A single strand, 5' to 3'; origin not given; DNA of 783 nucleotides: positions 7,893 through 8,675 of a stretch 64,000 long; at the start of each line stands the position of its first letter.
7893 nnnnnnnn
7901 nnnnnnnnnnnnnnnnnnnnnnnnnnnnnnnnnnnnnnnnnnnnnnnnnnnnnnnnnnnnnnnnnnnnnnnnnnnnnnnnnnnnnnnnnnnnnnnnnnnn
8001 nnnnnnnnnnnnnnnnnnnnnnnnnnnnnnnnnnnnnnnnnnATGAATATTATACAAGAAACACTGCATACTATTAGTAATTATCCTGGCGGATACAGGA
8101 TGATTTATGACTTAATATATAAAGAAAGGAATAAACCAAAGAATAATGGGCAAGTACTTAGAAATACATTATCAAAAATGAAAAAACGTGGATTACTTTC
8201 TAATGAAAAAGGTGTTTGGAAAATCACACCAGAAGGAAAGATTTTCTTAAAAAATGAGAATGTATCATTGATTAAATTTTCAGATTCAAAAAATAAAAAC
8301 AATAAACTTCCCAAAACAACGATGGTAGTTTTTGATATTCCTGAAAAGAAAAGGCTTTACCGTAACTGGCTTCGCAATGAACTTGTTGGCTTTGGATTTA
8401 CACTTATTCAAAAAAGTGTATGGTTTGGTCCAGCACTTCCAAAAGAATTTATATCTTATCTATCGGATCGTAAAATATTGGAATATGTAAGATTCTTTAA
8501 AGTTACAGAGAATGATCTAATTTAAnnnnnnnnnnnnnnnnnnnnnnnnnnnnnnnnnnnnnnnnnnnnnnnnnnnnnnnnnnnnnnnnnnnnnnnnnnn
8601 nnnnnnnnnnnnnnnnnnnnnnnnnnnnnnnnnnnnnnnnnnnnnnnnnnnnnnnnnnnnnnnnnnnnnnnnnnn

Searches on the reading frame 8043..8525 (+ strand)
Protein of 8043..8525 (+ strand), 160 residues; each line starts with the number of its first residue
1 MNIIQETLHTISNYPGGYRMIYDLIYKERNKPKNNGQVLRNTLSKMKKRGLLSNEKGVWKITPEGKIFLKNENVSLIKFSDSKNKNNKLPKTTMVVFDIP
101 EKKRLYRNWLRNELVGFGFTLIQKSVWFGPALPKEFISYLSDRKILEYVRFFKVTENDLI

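Call 40: search_protein_families(library=pfam, proteins=[window:8043-8525:+])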
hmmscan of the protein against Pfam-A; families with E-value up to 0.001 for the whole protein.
window:8043-8525:+ (160 aa): 2 families
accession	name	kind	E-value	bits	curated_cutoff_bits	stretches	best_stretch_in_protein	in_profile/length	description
PF20803.2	PaaX_M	-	1.8e-13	50.8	24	1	93-156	9-73/83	PaaX protein central Cas2-like domain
PF09827.14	CRISPR_Cas2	-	7.8e-05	23.2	23.8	1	94-141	4-48/74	CRISPR associated protein Cas2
